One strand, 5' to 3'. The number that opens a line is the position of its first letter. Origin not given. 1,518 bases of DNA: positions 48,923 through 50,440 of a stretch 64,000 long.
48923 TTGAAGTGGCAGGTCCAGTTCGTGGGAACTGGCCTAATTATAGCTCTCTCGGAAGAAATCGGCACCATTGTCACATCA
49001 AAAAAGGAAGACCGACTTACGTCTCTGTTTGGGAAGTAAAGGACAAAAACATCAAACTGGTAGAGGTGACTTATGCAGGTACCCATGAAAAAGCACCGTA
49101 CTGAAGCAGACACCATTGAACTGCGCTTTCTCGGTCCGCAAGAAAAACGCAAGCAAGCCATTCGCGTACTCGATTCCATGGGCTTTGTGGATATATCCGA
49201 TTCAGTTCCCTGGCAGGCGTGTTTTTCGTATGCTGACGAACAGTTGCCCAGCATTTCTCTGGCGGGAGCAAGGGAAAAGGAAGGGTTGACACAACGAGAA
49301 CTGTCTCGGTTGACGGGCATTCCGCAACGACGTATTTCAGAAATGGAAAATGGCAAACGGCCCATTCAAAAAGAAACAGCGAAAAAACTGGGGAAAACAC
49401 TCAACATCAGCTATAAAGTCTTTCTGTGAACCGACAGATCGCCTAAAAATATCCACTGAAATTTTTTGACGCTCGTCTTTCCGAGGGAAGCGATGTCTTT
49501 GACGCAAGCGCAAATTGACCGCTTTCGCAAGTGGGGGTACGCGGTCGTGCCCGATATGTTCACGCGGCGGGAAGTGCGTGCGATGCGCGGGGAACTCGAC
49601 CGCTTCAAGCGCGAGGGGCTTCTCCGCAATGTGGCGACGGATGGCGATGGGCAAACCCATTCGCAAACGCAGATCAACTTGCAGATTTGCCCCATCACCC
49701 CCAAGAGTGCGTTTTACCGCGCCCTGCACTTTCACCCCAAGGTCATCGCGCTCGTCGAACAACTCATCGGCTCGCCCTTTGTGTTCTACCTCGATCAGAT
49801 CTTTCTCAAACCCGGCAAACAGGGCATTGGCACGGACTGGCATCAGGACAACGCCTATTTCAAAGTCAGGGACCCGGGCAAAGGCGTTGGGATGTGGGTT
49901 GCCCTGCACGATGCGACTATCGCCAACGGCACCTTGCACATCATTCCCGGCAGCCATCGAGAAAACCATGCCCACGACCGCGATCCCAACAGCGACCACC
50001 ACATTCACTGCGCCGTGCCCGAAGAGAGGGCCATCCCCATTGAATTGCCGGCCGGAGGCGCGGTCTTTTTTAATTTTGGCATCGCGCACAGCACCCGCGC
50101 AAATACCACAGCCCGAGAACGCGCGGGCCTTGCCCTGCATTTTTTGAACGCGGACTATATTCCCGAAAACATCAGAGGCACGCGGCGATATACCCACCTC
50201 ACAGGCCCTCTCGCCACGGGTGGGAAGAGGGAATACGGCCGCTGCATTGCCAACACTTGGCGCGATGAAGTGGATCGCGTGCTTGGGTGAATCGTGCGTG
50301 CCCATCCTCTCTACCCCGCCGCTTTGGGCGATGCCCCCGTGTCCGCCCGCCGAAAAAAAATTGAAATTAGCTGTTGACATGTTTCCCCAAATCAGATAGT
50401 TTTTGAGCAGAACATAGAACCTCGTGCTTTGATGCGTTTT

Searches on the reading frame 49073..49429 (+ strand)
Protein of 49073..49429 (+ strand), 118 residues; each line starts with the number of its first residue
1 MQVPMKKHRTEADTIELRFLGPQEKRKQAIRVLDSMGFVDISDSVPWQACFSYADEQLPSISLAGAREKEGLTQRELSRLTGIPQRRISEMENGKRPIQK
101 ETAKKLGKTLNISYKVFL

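Call 3: search_protein_families(library=pfam, proteins=[window:49073-49429:+], max_evalue=0.1)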
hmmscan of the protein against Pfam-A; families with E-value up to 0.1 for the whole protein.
window:49073-49429:+ (118 aa): 11 families
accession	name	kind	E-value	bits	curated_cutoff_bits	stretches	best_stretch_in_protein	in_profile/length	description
PF01381.28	HTH_3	-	9.6e-14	51.6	23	1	66-114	4-52/55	Helix-turn-helix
PF12844.13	HTH_19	-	2.2e-07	31.1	30.2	1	65-115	6-56/64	Helix-turn-helix domain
PF13560.12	HTH_31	-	3.5e-07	30.9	27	1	63-109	6-53/64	Helix-turn-helix domain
PF13413.12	HTH_25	-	9.1e-05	22.7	24.6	1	63-94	2-33/62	Helix-turn-helix domain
PF13744.12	HTH_37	-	0.00059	20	27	1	65-95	25-55/80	Helix-turn-helix domain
PF13443.12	HTH_26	-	0.0013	19.4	22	1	69-113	8-53/63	Cro/C1-type HTH DNA-binding domain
PF04545.22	Sigma70_r4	-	0.002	18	24.1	0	69-91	18-40/50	Sigma-70, region 4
PF20432.4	Xre-like-HTH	-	0.012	16.4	25.8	1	58-97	10-49/63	Antitoxin Xre-like helix-turn-helix domain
PF01978.25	TrmB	-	0.036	14.4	25.6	0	69-90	20-41/68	Sugar-specific transcriptional regulator TrmB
PF13412.12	HTH_24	-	0.045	13.8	21.9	0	68-88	14-34/48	Winged helix-turn-helix DNA-binding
PF20317.4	HTH_60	-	0.047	14.5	24.1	1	63-112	10-59/140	Helix-turn-helix domain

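Call 4: search_protein_families(library=padloc, proteins=[window:49073-49429:+], max_evalue=0.1)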
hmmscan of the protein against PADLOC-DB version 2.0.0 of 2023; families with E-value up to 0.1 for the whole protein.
window:49073-49429:+ (118 aa): 16 families
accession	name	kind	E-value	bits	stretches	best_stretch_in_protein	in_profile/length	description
PDLC02926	HTH_VI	-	3.6e-09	34.7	1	66-117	9-60/92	-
PDLC03949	RmrA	-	4.9e-08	30.2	1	63-117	7-61/363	-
PDLC03954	RmrA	-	1.6e-06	25.4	1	60-118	12-70/380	-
PDLC03953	RmrA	-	8.2e-06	23.3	1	63-117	10-64/373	-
PDLC03946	RmrA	-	2.4e-05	21.3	1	63-117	7-61/357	-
PDLC03951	RmrA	-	2.8e-05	21.3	1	62-118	12-68/400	-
PDLC04142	capH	-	4.8e-05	22.4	1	64-112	12-60/103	capH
PDLC03947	RmrA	-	8.4e-05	19.6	1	63-117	16-70/383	-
PDLC03952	RmrA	-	0.00053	16.9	1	60-113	24-77/395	-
PDLC03665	Control_protein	-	0.0007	17.8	1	67-115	17-66/77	control protein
PDLC03944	RmrA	-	0.0025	14.9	1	63-117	11-65/384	-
PDLC03948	RmrA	-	0.0038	14.2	1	63-118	13-68/397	-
PDLC03982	PD-Lambda-2_B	-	0.0044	14.3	1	68-117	69-117/402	-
PDLC03536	REase_II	-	0.0091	13.7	1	62-113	14-65/237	Type II restriction enzyme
PDLC03950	RmrA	-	0.017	12.1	0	65-117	9-61/369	-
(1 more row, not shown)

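Call 5: search_protein_families(library=ncbifam, proteins=[window:49073-49429:+], max_evalue=0.1)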
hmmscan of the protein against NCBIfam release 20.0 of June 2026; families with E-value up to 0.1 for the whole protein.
window:49073-49429:+ (118 aa): 12 families
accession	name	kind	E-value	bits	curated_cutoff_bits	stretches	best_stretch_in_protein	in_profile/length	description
TIGR03070.1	couple_hipB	subfamily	5.2e-09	35.9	71.65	1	64-99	8-43/58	type II toxin-antitoxin system Y4mF family antitoxin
NF041951.1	phage_RstR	subfamily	1.2e-05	25.5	80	1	63-114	7-58/108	RstR family transcriptional repressor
TIGR03830.1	CxxCG_CxxCG_HTH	subfamily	8.8e-05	22.3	61.8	1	56-103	63-110/127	type II TA system antitoxin MqsA family protein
TIGR00270.2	TIGR00270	equivalog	9.9e-05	22.2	110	1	66-113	83-130/159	multiprotein bridging factor aMBF1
NF007271.0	PRK09726.1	equivalog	0.00019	21.4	79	1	63-113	17-67/88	type II toxin-antitoxin system antitoxin HipB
TIGR02607.1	antidote_HigA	equivalog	0.00021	21.1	47.7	1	71-118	20-67/81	HigA family addiction module antitoxin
NF041575.1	antitoxPezA_Strep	equivalog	0.00088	19.3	290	1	66-114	9-57/158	type II toxin-antitoxin system antitoxin PezA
NF007408.0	PRK09943.1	equivalog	0.0014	18.2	211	1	59-116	8-65/185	HTH-type transcriptional regulator PuuR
NF047948.1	male_kill_WMK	equivalog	0.008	15.7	300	1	67-113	14-60/300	WO male-killing family protein Wmk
NF006015.0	PRK08154.1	subfamily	0.011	14.9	204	1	66-114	38-86/314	anaerobic benzoate catabolism transcriptional regulator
TIGR02937.1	sigma70-ECF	superfamily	0.04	13.6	42.9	1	67-91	129-153/165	sigma-70 family RNA polymerase sigma factor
NF003162.0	PRK04140.1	equivalog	0.097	11.7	263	0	62-112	130-180/317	transcriptional regulator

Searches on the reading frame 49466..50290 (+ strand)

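Call 3: search_protein_families(library=pfam, proteins=[window:49466-50290:+], max_evalue=0.1)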
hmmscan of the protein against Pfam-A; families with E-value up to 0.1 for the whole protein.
window:49466-50290:+ (274 aa): 1 family
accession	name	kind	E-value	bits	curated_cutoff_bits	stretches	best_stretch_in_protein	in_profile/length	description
PF05721.19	PhyH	-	6.8e-32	111.9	22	1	20-220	1-212/213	Phytanoyl-CoA dioxygenase (PhyH)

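Call 4: search_protein_families(library=padloc, proteins=[window:49466-50290:+], max_evalue=0.1)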
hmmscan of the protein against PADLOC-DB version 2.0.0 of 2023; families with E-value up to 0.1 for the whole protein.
window:49466-50290:+ (274 aa): 0 families

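Call 5: search_protein_families(library=ncbifam, proteins=[window:49466-50290:+], max_evalue=0.1)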
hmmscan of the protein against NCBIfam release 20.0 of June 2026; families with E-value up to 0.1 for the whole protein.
window:49466-50290:+ (274 aa): 3 families
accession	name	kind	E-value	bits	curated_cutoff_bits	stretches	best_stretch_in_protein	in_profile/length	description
TIGR02408.1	ectoine_ThpD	equivalog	4.6e-15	55.7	336.5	1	9-191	14-196/277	ectoine hydroxylase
NF052437.1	MPhHdxlPhnYGIM8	equivalog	1.3e-11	44.4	500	1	10-226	3-213/260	methylphosphonate hydroxylase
TIGR01762.1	chlorin-enz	subfamily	3.4e-11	43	226.3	1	12-167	3-160/288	chlorinating enzyme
